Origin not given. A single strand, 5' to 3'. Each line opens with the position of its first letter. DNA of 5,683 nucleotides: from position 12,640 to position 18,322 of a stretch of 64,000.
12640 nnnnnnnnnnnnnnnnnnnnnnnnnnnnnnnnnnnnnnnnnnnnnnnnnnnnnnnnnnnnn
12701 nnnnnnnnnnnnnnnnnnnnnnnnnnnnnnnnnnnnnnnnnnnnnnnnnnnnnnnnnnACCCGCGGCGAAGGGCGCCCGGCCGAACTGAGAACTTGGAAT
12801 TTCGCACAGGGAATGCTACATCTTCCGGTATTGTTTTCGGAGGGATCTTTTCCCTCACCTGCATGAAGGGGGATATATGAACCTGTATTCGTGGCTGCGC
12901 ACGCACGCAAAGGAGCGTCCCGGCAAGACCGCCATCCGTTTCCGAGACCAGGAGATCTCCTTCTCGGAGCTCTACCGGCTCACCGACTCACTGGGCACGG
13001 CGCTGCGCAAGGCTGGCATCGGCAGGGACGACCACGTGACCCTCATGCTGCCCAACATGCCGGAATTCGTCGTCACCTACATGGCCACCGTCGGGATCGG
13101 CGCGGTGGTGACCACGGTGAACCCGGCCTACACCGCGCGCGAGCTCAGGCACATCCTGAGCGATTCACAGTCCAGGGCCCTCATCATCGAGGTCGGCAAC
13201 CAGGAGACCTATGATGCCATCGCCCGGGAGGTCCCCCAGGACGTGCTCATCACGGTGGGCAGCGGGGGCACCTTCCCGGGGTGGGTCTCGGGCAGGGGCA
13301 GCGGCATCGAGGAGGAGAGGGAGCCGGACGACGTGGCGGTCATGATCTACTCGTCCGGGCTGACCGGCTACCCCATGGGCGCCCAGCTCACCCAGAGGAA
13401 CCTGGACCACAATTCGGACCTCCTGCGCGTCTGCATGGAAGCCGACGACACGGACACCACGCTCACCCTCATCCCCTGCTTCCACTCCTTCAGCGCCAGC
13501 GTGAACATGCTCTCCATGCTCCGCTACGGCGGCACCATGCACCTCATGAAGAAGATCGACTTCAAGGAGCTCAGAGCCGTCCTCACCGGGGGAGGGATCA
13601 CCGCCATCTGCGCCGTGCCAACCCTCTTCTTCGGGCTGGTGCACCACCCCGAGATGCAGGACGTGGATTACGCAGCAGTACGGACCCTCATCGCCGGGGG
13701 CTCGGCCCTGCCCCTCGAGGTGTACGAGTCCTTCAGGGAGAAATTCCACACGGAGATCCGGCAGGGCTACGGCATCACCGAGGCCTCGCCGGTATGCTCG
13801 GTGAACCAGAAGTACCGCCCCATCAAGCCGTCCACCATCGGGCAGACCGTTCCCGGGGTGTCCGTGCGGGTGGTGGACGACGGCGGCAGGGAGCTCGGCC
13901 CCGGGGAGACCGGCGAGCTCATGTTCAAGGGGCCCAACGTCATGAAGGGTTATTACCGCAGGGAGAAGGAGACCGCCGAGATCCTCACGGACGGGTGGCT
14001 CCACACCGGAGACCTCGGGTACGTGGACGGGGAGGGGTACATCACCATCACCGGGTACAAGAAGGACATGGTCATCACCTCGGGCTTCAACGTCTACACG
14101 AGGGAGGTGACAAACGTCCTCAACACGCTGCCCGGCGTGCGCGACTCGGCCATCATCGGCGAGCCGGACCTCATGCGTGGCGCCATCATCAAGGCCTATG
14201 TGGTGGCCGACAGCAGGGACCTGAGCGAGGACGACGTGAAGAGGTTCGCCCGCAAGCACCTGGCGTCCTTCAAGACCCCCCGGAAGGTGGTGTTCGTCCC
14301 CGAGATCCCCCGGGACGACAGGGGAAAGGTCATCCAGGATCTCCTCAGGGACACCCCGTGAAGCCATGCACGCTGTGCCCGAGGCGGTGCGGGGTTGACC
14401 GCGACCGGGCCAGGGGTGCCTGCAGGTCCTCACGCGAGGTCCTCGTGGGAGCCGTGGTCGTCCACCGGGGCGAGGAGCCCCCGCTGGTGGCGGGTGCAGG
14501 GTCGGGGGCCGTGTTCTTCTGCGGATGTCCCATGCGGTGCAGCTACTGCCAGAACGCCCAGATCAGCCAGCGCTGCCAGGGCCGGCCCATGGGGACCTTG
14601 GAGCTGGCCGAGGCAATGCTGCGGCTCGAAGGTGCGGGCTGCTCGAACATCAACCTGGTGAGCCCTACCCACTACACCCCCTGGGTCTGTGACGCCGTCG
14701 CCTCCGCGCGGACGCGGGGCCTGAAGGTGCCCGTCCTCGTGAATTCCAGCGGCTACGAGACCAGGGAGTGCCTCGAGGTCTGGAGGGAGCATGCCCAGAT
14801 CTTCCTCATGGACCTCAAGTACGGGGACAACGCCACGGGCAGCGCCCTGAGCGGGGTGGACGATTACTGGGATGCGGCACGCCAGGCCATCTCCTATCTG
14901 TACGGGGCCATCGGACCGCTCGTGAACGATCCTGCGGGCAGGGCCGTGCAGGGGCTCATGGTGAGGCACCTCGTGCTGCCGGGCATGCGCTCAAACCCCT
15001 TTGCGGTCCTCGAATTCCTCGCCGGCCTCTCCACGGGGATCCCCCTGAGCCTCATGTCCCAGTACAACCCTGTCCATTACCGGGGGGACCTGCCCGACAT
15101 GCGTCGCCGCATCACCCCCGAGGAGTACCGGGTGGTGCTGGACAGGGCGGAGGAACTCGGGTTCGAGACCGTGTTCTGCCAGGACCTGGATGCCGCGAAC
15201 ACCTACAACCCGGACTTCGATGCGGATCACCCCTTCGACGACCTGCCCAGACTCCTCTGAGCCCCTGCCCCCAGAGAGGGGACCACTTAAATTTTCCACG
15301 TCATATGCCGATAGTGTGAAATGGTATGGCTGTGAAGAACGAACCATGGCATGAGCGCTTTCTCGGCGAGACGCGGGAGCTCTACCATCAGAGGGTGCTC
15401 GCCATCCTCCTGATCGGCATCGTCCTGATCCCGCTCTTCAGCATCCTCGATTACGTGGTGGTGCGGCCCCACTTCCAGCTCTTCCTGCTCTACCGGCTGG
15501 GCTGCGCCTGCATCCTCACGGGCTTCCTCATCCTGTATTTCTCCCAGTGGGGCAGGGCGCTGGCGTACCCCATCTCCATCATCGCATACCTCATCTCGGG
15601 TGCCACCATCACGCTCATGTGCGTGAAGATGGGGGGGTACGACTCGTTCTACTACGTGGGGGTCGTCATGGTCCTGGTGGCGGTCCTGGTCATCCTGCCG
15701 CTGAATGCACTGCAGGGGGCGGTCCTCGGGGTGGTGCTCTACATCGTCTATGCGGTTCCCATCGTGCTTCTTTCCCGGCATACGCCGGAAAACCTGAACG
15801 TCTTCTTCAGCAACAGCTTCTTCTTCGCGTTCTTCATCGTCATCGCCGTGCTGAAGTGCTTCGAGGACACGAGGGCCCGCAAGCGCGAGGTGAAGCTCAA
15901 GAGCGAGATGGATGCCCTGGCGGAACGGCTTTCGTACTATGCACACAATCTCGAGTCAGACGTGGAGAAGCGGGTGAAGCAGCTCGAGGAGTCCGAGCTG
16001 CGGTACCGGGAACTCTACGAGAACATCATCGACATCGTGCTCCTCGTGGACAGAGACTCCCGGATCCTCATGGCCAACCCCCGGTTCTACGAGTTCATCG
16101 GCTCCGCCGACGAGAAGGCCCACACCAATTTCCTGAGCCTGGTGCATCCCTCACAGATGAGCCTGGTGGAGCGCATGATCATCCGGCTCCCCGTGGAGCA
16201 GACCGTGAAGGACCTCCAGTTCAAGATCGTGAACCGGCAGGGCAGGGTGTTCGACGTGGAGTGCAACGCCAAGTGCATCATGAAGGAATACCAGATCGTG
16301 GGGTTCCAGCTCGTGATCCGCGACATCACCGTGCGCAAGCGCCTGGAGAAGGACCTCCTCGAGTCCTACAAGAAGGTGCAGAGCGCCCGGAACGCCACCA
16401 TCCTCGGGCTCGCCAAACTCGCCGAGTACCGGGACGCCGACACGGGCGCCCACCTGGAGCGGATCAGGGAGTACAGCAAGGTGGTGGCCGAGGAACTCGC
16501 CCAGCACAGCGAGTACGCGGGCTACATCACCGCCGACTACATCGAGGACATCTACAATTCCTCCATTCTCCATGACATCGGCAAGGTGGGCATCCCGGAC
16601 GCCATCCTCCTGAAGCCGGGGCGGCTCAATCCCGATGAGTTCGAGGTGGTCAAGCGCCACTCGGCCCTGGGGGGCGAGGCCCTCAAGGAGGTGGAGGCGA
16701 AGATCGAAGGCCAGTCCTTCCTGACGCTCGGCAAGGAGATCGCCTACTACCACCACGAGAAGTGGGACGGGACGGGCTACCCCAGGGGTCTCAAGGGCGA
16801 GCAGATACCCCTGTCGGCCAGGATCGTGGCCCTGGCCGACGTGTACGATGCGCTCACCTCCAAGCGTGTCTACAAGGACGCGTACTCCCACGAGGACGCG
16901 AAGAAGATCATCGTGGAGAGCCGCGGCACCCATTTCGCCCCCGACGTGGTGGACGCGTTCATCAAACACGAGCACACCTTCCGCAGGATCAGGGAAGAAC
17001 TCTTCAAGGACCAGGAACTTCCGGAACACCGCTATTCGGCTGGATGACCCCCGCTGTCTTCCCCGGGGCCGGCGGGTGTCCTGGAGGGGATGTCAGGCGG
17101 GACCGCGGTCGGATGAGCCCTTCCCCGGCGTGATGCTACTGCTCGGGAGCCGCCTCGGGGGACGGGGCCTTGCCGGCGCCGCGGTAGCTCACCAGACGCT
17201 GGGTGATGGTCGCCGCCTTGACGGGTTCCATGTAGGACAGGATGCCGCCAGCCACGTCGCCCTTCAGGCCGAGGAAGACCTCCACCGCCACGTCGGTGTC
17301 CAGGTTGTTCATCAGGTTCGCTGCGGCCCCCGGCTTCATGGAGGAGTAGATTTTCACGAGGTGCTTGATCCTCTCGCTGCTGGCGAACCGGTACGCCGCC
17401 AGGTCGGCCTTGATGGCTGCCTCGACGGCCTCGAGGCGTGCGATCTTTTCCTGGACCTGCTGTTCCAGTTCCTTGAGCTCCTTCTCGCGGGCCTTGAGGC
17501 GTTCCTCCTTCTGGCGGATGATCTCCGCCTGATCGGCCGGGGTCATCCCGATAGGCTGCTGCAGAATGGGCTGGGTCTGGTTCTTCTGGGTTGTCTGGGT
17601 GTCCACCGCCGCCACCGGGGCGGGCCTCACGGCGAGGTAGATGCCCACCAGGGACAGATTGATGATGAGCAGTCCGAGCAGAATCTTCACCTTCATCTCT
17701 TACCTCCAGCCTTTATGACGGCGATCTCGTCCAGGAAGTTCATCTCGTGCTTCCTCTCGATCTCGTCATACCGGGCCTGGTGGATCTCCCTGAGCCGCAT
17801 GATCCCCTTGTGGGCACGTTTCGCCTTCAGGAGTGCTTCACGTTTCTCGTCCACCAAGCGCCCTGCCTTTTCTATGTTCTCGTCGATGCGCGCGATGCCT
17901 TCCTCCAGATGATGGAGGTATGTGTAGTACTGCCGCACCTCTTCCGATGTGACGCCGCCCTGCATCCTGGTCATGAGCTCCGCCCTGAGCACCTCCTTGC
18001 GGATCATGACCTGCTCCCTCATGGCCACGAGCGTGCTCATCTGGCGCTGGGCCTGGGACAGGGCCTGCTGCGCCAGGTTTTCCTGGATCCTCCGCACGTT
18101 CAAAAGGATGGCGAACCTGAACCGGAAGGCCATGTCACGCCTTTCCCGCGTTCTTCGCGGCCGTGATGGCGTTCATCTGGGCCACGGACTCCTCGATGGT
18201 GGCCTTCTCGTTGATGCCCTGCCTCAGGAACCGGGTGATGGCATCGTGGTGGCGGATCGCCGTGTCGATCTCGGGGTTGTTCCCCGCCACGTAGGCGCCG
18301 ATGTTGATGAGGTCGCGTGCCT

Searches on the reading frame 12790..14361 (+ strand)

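Call 7: search_protein_families(library=pfam, proteins=[window:12790-14361:+], max_evalue=0.0001)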
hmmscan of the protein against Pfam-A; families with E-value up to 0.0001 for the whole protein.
window:12790-14361:+ (523 aa): 2 families
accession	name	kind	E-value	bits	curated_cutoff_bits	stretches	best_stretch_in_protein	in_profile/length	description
PF00501.34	AMP-binding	-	6.1e-87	292.3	29.9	1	37-389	2-384/384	AMP-binding enzyme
PF13193.12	AMP-binding_C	-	6.5e-15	56.3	24.5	1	439-513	1-76/76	AMP-binding enzyme C-terminal domain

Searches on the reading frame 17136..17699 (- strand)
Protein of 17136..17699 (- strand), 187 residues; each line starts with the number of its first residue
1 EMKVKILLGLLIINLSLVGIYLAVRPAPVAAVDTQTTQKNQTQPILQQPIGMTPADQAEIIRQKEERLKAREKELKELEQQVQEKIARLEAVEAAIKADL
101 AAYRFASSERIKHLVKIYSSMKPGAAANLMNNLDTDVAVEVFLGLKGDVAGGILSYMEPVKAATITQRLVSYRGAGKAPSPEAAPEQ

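Call 7: search_protein_families(library=pfam, proteins=[window:17136-17699:-], max_evalue=0.0001)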
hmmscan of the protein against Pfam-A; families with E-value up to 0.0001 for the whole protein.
window:17136-17699:- (187 aa): 1 family
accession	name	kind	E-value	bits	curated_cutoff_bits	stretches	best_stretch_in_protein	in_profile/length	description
PF03448.22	MgtE_N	-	4.3e-06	27.6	25.9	0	114-168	6-60/102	MgtE intracellular N domain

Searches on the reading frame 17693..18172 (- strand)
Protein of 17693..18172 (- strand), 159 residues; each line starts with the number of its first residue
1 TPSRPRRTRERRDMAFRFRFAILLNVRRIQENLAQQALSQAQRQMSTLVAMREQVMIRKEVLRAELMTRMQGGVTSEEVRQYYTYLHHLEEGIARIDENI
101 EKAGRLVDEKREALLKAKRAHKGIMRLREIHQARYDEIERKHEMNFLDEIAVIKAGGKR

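Call 7: search_protein_families(library=pfam, proteins=[window:17693-18172:-], max_evalue=0.0001)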
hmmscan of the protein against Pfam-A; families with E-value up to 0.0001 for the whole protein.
window:17693-18172:- (159 aa): 1 family
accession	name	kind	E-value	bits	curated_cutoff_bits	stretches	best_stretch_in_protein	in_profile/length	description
PF02050.21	FliJ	-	6e-15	56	28.4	1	34-153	3-121/123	Flagellar FliJ protein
